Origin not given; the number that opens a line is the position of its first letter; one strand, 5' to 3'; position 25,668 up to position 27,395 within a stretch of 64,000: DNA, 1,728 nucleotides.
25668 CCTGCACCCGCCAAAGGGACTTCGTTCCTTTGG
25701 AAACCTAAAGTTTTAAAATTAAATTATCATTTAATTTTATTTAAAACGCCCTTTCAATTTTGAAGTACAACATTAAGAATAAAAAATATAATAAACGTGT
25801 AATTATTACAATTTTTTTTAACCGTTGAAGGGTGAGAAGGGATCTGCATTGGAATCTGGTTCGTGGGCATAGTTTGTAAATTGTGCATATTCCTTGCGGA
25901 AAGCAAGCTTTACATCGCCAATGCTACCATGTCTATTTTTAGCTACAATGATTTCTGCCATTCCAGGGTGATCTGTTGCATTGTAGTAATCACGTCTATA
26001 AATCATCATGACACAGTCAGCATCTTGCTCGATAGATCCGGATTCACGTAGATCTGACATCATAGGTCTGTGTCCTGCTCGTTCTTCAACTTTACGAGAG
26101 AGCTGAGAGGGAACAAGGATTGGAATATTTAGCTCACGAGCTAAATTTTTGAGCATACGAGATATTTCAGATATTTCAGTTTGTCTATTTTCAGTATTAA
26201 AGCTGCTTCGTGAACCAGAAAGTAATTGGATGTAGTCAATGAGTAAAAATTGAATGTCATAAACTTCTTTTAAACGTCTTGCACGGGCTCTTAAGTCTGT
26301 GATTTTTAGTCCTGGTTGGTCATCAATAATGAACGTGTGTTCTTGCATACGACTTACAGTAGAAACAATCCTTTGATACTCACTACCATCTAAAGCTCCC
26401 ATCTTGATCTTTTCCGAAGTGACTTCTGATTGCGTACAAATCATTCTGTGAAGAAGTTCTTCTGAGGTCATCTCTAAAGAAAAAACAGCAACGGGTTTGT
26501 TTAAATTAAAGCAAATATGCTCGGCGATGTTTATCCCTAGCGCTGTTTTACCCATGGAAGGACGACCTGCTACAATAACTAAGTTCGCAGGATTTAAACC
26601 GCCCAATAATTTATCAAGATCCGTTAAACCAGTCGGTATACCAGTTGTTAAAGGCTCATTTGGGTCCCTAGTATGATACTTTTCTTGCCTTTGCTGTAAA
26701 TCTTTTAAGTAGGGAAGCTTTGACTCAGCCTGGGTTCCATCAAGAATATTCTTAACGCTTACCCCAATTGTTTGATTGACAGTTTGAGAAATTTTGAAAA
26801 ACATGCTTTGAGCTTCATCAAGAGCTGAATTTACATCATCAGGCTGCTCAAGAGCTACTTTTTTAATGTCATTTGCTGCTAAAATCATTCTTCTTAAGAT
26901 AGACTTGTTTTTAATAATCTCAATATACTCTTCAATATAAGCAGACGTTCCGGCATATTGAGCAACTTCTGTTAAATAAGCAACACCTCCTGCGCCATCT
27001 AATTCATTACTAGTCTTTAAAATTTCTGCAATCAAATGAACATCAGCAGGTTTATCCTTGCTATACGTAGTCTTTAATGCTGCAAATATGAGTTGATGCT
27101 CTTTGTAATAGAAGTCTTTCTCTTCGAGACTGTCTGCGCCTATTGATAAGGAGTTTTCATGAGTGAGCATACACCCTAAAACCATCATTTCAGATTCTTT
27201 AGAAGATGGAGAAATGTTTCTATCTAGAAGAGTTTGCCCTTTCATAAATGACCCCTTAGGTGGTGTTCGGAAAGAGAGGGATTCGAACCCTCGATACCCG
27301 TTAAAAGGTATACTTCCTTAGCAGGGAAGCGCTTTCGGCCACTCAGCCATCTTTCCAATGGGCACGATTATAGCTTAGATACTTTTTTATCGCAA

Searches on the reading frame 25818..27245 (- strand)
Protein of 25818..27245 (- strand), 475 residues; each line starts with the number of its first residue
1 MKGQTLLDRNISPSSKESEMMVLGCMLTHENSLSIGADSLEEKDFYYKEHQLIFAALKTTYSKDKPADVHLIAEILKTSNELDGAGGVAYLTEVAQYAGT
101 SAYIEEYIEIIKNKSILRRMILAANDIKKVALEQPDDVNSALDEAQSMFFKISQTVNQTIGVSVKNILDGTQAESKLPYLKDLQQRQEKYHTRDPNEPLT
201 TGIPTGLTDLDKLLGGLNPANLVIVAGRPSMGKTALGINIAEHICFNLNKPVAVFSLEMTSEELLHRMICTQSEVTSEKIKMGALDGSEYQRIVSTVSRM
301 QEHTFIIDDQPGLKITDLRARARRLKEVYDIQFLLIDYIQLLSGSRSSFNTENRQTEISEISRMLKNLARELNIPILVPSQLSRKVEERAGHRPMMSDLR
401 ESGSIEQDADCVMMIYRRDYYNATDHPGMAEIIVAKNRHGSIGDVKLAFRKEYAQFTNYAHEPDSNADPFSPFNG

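Call 13: search_protein_families(library=pfam, proteins=[window:25818-27245:-])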
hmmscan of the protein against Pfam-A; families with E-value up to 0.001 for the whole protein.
window:25818-27245:- (475 aa): 5 families
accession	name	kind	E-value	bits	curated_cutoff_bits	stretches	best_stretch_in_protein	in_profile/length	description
PF03796.21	DnaB_C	-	5.9e-102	340.9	27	1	202-458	1-255/255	DnaB-like helicase C terminal domain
PF00772.26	DnaB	-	1.2e-26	93.2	23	1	13-112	3-102/103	DnaB-like helicase N terminal domain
PF13481.12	AAA_25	-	1.5e-10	41.5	27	1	203-381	15-189/195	AAA domain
PF06745.19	ATPase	-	4.3e-06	26.7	26.6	1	203-342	1-131/231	KaiC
PF20307.4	divDNAB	-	9.8e-05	21.6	26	1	203-387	57-255/356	Divergent DnaB-like ATPase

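Call 21: find_encoding_contigs(protein=window:25818-27245:-, flank=10000, max_places=10)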
Protein window:25818-27245:- (475 aa): 2 contigs read that carry it; 1 place shown.
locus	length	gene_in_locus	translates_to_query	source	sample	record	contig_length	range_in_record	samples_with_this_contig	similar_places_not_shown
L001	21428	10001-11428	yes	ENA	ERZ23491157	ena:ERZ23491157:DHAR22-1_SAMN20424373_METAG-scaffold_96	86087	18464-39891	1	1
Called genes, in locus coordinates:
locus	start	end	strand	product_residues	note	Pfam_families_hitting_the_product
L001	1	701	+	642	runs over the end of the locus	PF17804:TSP_NTD, PF00595:PDZ, PF17820:PDZ_6, PF03572:Peptidase_S41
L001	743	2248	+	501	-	PF00749:tRNA-synt_1c, PF19269:Anticodon_2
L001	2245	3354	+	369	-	PF00667:FAD_binding_1, PF00175:NAD_binding_1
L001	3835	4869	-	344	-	PF01321:Creatinase_N, PF00557:Peptidase_M24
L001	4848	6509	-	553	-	PF02518:HATPase_c, PF13589:HATPase_c_3, PF01119:DNA_mis_repair, PF08676:MutL_C (faint)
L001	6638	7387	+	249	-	-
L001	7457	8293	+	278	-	-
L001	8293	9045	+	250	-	-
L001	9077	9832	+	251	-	-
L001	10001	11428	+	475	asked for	PF00772:DnaB, PF13481:AAA_25, PF03796:DnaB_C, PF06745:ATPase (weak)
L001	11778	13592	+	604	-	PF01134:GIDA, PF21680:GIDA_C_1st, PF13932:SAM_GIDA_C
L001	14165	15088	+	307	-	-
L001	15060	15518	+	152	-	-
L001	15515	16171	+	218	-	PF21948:LplA-B_cat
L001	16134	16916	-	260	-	PF13085:Fer2_3, PF12838:Fer4_7 (faint), PF13183:Fer4_8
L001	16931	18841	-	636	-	PF00890:FAD_binding_2, PF01134:GIDA (weak), PF03486:HI0933_like (faint), PF07992:Pyr_redox_2 (weak), PF02910:Succ_DH_flav_C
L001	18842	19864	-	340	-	-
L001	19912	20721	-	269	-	PF01026:TatD_DNase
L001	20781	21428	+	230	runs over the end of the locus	PF01618:MotA_ExbB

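Call 86: find_homologous_proteins(query=L001:11778-13592:+, max_evalue=1e-150)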
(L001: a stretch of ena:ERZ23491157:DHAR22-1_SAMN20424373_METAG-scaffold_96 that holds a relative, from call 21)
Query L001:11778-13592:+ (604 aa): 7820 proteins with E <= 1e-150 among 8000 candidates; the best 120 are listed.
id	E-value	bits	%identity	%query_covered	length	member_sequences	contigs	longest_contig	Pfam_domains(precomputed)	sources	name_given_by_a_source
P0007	0.0e+0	1272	100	94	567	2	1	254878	PF21680.3,PF01134.29,PF13932.16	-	-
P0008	0.0e+0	1155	85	100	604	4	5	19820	PF07992.21,PF21680.3,PF01134.29,PF13932.16,PF12831.14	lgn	-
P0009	0.0e+0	1118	82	100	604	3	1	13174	PF07992.21,PF21680.3,PF01134.29,PF13932.16,PF12831.14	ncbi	-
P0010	0.0e+0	1106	81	100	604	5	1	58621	PF07992.21,PF21680.3,PF01134.29,PF13932.16,PF12831.14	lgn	-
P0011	0.0e+0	1078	79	100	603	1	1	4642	PF07992.21,PF21680.3,PF01134.29,PF13932.16,PF12831.14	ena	-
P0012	0.0e+0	1078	78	100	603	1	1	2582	PF07992.21,PF21680.3,PF01134.29,PF13932.16,PF12831.14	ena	-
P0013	0.0e+0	1070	78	100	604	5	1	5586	PF07992.21,PF21680.3,PF01134.29,PF13932.16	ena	-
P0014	0.0e+0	1069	77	100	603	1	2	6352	PF21680.3,PF01134.29,PF13932.16,PF12831.14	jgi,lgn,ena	-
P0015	0.0e+0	1065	77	100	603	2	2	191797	PF07992.21,PF21680.3,PF01134.29,PF13932.16,PF12831.14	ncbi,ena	-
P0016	0.0e+0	1061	78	100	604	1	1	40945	PF07992.21,PF21680.3,PF01134.29,PF13932.16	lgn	-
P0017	0.0e+0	1043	77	100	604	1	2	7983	PF21680.3,PF01134.29,PF13932.16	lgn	-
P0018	0.0e+0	1042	76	100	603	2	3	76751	PF21680.3,PF01134.29,PF13932.16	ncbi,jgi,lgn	jgi:tRNA uridine 5-carboxymethylaminomethyl modification enzyme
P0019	0.0e+0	1015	75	100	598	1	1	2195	PF21680.3,PF01134.29,PF13932.16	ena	-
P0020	3.5e-293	992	73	100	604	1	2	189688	PF21680.3,PF01134.29,PF13932.16,PF12831.14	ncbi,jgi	jgi:tRNA uridine 5-carboxymethylaminomethyl modification enzyme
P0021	7.2e-293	991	74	100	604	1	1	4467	PF21680.3,PF01134.29,PF13932.16,PF12831.14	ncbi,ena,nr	ncbi:tRNA uridine-5-carboxymethylaminomethyl(34) synthesis enzyme MnmG [bacterium]|nr:tRNA uridine-5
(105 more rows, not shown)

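Call 87: find_encoding_contigs(protein=P0021, flank=10000, max_places=2)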
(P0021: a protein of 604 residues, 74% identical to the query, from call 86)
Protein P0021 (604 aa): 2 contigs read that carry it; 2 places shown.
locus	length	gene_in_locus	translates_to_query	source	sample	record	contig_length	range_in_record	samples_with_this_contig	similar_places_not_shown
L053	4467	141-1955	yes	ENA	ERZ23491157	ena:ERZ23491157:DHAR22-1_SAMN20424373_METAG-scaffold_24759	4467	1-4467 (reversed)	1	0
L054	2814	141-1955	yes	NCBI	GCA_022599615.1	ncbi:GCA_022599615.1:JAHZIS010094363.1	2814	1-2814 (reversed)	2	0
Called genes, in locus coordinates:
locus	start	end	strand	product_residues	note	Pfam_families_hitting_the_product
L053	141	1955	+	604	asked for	PF01134:GIDA, PF12831:FAD_oxidored (weak), PF21680:GIDA_C_1st, PF13932:SAM_GIDA_C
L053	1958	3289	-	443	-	-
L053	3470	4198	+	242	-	-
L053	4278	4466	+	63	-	?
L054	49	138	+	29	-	-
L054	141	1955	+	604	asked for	PF01134:GIDA, PF12831:FAD_oxidored (weak), PF21680:GIDA_C_1st, PF13932:SAM_GIDA_C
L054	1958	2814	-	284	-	?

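Call 88: find_encoding_contigs(protein=P0008, flank=10000, max_places=2)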
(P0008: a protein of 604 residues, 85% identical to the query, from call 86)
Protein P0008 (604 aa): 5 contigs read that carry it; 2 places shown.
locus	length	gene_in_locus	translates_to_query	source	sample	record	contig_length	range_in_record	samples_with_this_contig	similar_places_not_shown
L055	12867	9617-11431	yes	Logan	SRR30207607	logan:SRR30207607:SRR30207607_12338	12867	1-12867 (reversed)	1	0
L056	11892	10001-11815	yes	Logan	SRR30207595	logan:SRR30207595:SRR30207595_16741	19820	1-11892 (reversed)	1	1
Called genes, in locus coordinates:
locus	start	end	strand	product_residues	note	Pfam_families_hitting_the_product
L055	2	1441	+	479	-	?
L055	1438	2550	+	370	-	PF00667:FAD_binding_1, PF00175:NAD_binding_1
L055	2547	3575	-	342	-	PF01321:Creatinase_N, PF00557:Peptidase_M24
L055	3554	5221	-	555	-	PF02518:HATPase_c, PF13589:HATPase_c_3, PF01119:DNA_mis_repair, PF08676:MutL_C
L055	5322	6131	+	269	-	-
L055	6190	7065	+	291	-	-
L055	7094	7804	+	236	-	-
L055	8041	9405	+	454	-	PF00772:DnaB, PF20307:divDNAB (faint), PF03796:DnaB_C, PF13481:AAA_25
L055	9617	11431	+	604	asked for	PF01134:GIDA, PF07992:Pyr_redox_2 (weak), PF12831:FAD_oxidored (faint), PF21680:GIDA_C_1st, PF13932:SAM_GIDA_C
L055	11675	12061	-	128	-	-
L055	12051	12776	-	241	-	-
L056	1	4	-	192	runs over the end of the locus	PF00685:Sulfotransfer_1 (faint)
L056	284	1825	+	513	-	PF00749:tRNA-synt_1c, PF19269:Anticodon_2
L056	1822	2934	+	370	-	PF00667:FAD_binding_1, PF00175:NAD_binding_1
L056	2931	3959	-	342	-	PF01321:Creatinase_N, PF00557:Peptidase_M24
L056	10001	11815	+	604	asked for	PF01134:GIDA, PF07992:Pyr_redox_2 (weak), PF12831:FAD_oxidored (faint), PF21680:GIDA_C_1st, PF13932:SAM_GIDA_C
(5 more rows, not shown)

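Call 89: find_encoding_contigs(protein=P0010, flank=10000, max_places=2)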
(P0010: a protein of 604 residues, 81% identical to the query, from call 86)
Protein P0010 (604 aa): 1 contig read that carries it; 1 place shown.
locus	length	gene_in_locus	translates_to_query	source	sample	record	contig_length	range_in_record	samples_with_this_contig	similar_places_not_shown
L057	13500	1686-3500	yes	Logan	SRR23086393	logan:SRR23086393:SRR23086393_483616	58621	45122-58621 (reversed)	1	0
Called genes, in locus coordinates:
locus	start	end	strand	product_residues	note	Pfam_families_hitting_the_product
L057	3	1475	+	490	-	?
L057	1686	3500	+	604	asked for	PF01134:GIDA, PF07992:Pyr_redox_2 (weak), PF12831:FAD_oxidored (weak), PF21680:GIDA_C_1st, PF13932:SAM_GIDA_C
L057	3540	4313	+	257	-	-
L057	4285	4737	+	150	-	-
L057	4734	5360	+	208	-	PF21948:LplA-B_cat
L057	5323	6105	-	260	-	PF13085:Fer2_3, PF12838:Fer4_7 (faint), PF13183:Fer4_8, PF13534:Fer4_17 (weak)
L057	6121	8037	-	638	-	PF00890:FAD_binding_2, PF01134:GIDA (weak), PF03486:HI0933_like (faint), PF07992:Pyr_redox_2 (weak), PF02910:Succ_DH_flav_C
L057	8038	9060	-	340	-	-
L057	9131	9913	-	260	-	PF01026:TatD_DNase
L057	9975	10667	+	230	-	PF01618:MotA_ExbB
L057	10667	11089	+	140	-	PF02472:ExbD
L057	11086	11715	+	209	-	-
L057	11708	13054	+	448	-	PF00930:DPPIV_N (faint), PF07676:PD40 (faint), PF26550:Tricorn_2nd, PF26549:Tricorn_N (weak), PF14583:Pectate_lyase22 (weak), PF26549:Tricorn_N (weak)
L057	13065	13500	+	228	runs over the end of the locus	PF00691:OmpA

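Call 93: search_protein_families(library=pfam, proteins=[L055:11675-12061:-, L055:12051-12776:-, L053:1958-3289:-, L053:3470-4198:+], max_evalue=0.01)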
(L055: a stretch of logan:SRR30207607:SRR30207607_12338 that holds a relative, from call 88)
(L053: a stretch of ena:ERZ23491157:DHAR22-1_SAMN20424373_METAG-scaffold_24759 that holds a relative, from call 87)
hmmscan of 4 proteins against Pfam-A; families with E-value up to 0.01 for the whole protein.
L055:11675-12061:- (128 aa): 0 families

L055:12051-12776:- (241 aa): 0 families

L053:1958-3289:- (443 aa): 0 families

L053:3470-4198:+ (242 aa): 0 families

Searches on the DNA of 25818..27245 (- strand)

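Call 90: search_with_rna_model(model_id=R1, sources=[L053, L054, L055, L056, L057, L004, L005, L003, L006], max_evalue=0.1)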
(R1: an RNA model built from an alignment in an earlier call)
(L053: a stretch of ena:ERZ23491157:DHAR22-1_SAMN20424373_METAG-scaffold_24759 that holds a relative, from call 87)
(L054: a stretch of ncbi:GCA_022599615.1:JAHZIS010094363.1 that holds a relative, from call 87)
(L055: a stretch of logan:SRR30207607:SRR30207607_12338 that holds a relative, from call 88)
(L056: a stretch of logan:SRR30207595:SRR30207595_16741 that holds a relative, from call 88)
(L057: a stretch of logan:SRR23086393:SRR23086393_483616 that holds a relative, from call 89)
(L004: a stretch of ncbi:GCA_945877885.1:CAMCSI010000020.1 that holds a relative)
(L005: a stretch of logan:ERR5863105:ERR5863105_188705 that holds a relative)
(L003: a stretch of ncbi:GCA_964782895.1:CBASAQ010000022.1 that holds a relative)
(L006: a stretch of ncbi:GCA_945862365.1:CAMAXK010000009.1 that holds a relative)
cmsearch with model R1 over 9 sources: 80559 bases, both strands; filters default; matches with E-value up to 0.1: 4.
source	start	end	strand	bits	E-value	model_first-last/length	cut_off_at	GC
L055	11587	11674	+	43.7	2.7e-07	1-87/87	no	0.51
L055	11433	11505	-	28.9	0.00034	1-87/87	no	0.53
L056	11817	11889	-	28.9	0.00034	1-87/87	no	0.53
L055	11551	11614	-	19.7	0.029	1-87/87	no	0.34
